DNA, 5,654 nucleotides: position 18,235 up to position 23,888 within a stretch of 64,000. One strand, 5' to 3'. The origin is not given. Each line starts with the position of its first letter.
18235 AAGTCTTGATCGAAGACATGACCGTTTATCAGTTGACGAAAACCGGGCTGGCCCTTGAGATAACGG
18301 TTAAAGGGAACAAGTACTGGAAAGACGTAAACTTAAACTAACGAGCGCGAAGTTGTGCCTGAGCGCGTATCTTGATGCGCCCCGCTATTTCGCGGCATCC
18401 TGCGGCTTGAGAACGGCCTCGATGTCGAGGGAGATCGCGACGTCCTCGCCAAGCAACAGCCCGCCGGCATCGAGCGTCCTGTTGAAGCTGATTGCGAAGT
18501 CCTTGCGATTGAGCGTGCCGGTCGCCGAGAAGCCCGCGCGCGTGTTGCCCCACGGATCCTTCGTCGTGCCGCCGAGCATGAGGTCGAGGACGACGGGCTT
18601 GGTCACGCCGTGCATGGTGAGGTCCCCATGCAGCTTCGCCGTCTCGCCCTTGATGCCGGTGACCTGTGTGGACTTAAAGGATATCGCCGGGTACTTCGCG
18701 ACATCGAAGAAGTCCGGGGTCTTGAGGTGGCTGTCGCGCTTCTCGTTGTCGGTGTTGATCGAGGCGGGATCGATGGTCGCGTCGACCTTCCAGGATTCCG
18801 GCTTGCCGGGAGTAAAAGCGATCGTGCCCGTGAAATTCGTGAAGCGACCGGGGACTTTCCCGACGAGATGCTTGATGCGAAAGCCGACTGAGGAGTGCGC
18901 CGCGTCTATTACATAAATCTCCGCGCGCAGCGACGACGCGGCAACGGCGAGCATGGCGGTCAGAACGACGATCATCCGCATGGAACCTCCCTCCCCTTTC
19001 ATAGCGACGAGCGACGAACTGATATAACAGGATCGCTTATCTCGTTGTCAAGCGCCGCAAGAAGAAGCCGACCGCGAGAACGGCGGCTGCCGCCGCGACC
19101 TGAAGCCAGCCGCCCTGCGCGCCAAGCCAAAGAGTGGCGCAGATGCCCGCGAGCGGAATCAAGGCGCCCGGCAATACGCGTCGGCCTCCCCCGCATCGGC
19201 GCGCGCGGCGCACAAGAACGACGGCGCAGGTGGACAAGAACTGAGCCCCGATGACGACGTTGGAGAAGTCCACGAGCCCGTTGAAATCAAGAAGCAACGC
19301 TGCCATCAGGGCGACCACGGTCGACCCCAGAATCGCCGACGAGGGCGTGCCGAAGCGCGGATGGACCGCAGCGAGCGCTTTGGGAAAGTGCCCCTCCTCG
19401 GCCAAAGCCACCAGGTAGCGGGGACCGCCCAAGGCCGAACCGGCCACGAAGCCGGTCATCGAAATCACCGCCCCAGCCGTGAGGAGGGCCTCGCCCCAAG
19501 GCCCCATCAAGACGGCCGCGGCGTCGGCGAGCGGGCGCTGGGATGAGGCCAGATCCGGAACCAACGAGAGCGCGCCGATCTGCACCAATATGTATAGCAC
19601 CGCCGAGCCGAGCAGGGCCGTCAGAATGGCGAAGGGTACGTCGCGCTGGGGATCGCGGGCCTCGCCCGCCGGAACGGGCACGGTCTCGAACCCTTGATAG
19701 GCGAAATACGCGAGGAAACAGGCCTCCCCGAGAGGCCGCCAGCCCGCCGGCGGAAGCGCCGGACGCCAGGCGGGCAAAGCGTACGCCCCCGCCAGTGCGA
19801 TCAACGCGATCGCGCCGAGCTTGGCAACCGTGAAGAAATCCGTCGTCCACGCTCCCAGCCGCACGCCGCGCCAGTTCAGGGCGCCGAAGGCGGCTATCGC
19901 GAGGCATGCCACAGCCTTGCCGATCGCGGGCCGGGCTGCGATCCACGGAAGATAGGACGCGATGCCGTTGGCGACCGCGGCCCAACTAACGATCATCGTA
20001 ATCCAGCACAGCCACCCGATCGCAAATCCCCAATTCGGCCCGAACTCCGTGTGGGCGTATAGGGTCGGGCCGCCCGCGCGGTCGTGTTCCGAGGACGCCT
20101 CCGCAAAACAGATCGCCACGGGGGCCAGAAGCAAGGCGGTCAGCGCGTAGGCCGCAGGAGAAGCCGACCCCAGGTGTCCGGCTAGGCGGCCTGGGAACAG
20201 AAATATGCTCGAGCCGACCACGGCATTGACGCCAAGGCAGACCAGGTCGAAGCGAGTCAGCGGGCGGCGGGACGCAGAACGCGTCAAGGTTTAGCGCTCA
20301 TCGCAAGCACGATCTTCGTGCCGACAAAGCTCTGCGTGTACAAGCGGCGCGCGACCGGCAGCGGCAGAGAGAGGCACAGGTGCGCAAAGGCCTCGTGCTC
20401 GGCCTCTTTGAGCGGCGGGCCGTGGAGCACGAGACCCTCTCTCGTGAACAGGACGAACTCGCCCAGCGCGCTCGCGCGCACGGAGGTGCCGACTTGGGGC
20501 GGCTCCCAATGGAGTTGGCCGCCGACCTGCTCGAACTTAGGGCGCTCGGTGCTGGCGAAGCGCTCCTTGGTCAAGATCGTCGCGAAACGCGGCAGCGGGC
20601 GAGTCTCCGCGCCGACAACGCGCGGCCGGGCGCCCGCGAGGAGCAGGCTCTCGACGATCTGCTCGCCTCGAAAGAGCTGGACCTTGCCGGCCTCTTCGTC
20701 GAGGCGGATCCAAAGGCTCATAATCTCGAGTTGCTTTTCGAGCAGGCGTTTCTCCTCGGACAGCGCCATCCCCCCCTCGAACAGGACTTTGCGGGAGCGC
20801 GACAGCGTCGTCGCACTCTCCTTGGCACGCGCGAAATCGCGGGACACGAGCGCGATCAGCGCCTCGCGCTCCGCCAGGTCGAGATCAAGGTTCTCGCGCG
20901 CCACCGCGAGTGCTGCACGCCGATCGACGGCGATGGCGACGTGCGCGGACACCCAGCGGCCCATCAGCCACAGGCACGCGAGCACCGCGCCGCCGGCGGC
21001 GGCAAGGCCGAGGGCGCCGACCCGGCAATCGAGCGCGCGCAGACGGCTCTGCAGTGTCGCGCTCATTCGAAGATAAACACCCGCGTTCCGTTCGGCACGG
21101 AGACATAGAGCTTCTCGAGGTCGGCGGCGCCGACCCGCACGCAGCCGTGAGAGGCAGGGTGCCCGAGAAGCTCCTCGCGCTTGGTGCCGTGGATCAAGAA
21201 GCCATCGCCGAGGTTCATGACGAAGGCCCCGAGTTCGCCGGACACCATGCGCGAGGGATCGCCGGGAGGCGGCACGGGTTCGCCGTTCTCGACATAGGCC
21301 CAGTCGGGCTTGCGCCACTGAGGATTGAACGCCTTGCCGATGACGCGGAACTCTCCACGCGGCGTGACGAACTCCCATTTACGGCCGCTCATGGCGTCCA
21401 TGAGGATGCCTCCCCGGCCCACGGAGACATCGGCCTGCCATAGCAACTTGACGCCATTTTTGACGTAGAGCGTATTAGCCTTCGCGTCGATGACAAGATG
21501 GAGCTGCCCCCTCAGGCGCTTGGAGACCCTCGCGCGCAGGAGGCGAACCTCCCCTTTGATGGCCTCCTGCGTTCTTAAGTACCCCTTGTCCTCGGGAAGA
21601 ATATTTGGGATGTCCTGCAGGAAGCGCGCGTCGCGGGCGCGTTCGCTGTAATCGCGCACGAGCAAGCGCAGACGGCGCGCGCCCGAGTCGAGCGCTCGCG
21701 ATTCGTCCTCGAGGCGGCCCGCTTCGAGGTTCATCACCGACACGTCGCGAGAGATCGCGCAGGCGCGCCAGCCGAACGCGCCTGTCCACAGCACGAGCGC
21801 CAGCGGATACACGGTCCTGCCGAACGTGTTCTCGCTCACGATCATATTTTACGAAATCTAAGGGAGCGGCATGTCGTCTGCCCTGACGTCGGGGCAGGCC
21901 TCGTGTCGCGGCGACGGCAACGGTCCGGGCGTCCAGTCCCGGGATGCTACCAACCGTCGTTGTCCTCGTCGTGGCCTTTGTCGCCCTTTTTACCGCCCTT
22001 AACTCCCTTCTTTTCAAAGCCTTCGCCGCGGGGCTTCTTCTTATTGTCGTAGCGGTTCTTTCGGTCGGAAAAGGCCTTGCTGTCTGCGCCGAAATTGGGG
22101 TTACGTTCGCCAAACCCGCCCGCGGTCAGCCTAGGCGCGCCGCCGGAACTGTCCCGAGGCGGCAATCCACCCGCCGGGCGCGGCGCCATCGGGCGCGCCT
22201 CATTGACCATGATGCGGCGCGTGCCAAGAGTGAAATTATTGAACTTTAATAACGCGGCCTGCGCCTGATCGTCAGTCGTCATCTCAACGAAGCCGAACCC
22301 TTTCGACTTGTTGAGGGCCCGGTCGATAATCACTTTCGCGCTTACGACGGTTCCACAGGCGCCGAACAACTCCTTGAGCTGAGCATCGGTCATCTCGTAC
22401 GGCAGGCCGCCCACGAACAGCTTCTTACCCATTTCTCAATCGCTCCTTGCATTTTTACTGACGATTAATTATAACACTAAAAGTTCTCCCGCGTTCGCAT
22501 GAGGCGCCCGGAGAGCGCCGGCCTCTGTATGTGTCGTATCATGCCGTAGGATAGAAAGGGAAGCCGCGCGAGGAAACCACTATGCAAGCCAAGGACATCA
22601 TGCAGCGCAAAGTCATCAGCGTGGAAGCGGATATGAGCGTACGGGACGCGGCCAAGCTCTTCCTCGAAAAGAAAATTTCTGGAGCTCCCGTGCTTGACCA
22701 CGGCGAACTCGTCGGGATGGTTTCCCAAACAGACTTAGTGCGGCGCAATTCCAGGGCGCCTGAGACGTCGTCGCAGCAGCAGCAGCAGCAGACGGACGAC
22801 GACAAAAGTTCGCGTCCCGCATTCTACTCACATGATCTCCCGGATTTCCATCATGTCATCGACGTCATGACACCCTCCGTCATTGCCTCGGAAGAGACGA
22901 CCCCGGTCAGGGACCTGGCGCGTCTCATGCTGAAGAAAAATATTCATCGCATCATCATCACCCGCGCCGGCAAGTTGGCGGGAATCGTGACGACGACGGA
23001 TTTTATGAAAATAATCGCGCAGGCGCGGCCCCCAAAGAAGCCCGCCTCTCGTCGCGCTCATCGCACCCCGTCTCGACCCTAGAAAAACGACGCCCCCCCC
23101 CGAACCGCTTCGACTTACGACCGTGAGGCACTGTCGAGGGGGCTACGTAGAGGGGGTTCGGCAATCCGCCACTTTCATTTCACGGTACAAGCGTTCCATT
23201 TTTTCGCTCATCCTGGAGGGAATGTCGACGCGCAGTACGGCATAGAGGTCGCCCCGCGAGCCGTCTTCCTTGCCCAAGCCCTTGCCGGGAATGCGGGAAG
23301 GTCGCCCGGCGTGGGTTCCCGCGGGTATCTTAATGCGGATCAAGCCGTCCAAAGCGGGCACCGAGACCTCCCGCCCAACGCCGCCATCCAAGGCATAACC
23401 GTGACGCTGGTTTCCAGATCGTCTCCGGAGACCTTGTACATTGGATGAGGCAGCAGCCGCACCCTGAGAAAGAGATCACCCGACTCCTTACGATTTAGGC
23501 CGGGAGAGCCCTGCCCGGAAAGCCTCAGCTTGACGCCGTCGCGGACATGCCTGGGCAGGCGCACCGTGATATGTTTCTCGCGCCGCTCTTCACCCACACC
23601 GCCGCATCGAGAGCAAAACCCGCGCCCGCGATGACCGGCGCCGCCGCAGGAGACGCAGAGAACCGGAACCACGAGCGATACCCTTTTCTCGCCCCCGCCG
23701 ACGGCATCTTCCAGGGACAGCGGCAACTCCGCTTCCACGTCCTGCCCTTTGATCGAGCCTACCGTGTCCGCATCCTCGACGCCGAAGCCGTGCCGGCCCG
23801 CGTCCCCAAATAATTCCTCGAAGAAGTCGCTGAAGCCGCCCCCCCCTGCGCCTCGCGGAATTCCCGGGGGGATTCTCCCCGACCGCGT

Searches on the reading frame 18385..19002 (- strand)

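Call 68: search_protein_families(library=pfam, proteins=[window:18385-19002:-], max_evalue=0.001)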
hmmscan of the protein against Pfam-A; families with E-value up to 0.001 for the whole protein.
window:18385-19002:- (205 aa): 1 family
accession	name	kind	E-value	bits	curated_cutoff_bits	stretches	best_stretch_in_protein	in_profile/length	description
PF04264.18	YceI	-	2.8e-50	171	23.7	1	30-196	1-150/150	YceI-like domain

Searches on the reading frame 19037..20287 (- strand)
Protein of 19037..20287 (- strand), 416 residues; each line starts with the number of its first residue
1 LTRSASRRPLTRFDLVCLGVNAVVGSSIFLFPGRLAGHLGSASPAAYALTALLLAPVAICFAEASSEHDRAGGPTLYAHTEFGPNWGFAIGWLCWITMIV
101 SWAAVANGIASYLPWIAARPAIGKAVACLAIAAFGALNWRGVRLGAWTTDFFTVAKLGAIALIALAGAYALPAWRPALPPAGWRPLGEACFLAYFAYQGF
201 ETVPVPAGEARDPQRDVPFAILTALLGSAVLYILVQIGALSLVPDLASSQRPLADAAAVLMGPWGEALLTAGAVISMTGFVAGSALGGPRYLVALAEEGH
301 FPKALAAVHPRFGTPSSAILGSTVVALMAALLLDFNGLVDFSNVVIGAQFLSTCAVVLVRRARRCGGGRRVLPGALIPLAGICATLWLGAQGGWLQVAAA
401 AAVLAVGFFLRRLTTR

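Call 68: search_protein_families(library=pfam, proteins=[window:19037-20287:-], max_evalue=0.001)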
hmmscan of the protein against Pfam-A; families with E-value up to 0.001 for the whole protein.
window:19037-20287:- (416 aa): 2 families
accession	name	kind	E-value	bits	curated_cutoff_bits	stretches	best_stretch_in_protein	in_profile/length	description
PF13520.12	AA_permease_2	-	1.5e-39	136.5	27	1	10-387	1-396/427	Amino acid permease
PF00324.27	AA_permease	-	7.8e-29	101.1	24.6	1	23-364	10-386/470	Amino acid permease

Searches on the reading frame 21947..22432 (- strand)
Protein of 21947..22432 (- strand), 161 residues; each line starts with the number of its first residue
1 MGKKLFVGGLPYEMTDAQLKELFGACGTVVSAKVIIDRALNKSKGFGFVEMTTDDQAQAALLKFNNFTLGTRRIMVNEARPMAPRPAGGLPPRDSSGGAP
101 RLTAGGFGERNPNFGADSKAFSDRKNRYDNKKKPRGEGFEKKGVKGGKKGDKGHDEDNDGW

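Call 68: search_protein_families(library=pfam, proteins=[window:21947-22432:-], max_evalue=0.001)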
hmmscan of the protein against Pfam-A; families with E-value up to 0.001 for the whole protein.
window:21947-22432:- (161 aa): 2 families
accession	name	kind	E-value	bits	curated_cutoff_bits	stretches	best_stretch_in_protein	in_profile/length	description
PF00076.28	RRM_1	-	2.5e-21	75.8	20.7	1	5-74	1-69/70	RNA recognition motif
PF16367.11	RRM_7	-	0.0003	21.1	27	1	3-31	2-30/94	RNA recognition motif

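Call 70: find_encoding_contigs(protein=window:21947-22432:-, flank=10000, max_places=6)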
Protein window:21947-22432:- (161 aa): 8 contigs read that carry it; 6 places shown.
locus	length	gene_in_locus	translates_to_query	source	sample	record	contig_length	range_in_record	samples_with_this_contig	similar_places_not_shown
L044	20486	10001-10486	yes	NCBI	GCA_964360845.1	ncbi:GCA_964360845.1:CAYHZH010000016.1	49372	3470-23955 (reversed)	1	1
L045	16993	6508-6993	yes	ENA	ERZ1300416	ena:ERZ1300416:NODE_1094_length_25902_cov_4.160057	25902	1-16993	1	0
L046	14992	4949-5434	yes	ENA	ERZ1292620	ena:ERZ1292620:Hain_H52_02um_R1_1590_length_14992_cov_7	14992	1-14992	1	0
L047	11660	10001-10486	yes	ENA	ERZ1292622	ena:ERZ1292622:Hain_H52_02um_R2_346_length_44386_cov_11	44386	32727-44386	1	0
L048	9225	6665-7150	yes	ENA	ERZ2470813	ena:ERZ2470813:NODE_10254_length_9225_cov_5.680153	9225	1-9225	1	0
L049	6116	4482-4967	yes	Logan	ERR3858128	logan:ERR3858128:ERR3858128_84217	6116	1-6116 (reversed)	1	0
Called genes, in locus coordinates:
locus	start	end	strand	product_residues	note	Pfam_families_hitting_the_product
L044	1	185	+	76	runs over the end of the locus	-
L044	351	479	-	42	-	-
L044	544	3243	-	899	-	PF03699:UPF0182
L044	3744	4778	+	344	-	PF00195:Chal_sti_synt_N, PF08392:FAE1_CUT1_RppA, PF02797:Chal_sti_synt_C, PF08541:ACP_syn_III_C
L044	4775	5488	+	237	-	PF13489:Methyltransf_23 (weak), PF08241:Methyltransf_11, PF08242:Methyltransf_12, PF13649:Methyltransf_25, PF13847:Methyltransf_31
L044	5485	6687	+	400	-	PF01266:DAO (weak), PF01494:FAD_binding_3, PF05834:Lycopene_cycl (faint), PF13450:NAD_binding_8 (weak)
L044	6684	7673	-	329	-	PF09754:PAC2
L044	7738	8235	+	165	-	PF00011:HSP20, PF17886:ArsA_HSP20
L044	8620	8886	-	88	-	-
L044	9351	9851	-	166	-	PF00571:CBS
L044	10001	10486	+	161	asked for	PF00076:RRM_1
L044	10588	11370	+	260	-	PF03734:YkuD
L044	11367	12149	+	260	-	-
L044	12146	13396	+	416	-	PF13520:AA_permease_2, PF00324:AA_permease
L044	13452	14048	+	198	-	PF04264:YceI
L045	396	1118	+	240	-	PF00195:Chal_sti_synt_N, PF08392:FAE1_CUT1_RppA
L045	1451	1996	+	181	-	PF13489:Methyltransf_23 (weak), PF13847:Methyltransf_31, PF08241:Methyltransf_11, PF08242:Methyltransf_12, PF13649:Methyltransf_25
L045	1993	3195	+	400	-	PF01266:DAO (weak), PF01494:FAD_binding_3, PF05834:Lycopene_cycl (faint), PF13450:NAD_binding_8 (weak)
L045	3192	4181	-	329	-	PF09754:PAC2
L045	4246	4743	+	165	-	PF00011:HSP20, PF17886:ArsA_HSP20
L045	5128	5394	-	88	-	-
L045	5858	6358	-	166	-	PF00571:CBS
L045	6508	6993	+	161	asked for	PF00076:RRM_1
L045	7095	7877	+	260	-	PF03734:YkuD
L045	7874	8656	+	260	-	-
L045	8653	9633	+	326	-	PF13520:AA_permease_2, PF00324:AA_permease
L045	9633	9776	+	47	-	-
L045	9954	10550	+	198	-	PF04264:YceI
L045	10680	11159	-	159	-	-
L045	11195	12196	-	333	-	PF04055:Radical_SAM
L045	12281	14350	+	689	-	PF03190:Thioredox_DsbH, PF13899:Thioredoxin_7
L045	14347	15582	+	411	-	PF03190:Thioredox_DsbH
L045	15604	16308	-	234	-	PF02433:FixO (faint), PF00034:Cytochrom_C, PF13442:Cytochrome_CBB3 (weak)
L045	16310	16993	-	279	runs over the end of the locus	PF01040:UbiA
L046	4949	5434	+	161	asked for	PF00076:RRM_1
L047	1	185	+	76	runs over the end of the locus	-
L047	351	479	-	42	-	-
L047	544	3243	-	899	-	PF03699:UPF0182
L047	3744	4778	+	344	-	PF00195:Chal_sti_synt_N, PF08392:FAE1_CUT1_RppA, PF02797:Chal_sti_synt_C, PF08541:ACP_syn_III_C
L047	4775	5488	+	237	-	PF13489:Methyltransf_23 (weak), PF08241:Methyltransf_11, PF08242:Methyltransf_12, PF13649:Methyltransf_25, PF13847:Methyltransf_31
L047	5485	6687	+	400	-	PF01266:DAO (weak), PF01494:FAD_binding_3, PF05834:Lycopene_cycl (faint), PF13450:NAD_binding_8 (weak)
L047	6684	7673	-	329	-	PF09754:PAC2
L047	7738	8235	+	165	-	PF00011:HSP20, PF17886:ArsA_HSP20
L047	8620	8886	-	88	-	-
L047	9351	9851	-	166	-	PF00571:CBS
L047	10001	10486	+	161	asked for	PF00076:RRM_1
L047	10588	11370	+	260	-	PF03734:YkuD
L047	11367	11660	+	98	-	?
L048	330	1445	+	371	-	PF00195:Chal_sti_synt_N, PF08392:FAE1_CUT1_RppA, PF02797:Chal_sti_synt_C, PF08541:ACP_syn_III_C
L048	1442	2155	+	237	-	PF13489:Methyltransf_23 (weak), PF08241:Methyltransf_11, PF08242:Methyltransf_12, PF13649:Methyltransf_25, PF13847:Methyltransf_31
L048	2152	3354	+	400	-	PF01266:DAO (weak), PF01494:FAD_binding_3, PF05834:Lycopene_cycl (faint), PF13450:NAD_binding_8 (weak)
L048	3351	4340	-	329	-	PF09754:PAC2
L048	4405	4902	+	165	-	PF00011:HSP20, PF17886:ArsA_HSP20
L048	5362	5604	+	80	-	PF01556:DnaJ_C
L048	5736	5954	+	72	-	PF01556:DnaJ_C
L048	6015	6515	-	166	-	PF00571:CBS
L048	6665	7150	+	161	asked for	PF00076:RRM_1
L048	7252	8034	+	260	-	PF03734:YkuD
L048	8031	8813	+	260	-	-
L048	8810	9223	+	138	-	?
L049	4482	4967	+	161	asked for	PF00076:RRM_1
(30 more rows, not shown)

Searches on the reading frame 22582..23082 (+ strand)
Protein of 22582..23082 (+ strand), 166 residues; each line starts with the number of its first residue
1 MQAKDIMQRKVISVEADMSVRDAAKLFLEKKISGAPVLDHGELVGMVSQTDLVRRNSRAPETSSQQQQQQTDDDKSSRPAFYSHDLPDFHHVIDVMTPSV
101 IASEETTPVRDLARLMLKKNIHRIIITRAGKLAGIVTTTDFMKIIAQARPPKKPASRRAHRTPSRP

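Call 68: search_protein_families(library=pfam, proteins=[window:22582-23082:+], max_evalue=0.001)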
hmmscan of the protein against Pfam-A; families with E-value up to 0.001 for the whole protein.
window:22582-23082:+ (166 aa): 1 family
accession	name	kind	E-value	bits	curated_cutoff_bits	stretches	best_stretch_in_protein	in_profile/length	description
PF00571.33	CBS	-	4.8e-30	104.1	24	2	3-55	1-54/57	CBS domain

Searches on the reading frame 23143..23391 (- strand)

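Call 68: search_protein_families(library=pfam, proteins=[window:23143-23391:-], max_evalue=0.001)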
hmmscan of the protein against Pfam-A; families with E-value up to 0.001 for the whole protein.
window:23143-23391:- (82 aa): 1 family
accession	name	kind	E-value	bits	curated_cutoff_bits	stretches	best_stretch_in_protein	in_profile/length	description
PF01556.23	DnaJ_C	-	4.1e-10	40.3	26.6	1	5-58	98-152/152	DnaJ C terminal domain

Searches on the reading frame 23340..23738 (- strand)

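Call 68: search_protein_families(library=pfam, proteins=[window:23340-23738:-], max_evalue=0.001)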
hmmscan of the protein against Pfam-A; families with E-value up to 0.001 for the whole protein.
window:23340-23738:- (132 aa): 1 family
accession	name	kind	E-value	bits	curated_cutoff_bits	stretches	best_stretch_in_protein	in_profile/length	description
PF01556.23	DnaJ_C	-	7.2e-21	75.3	26.6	1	1-126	1-103/152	DnaJ C terminal domain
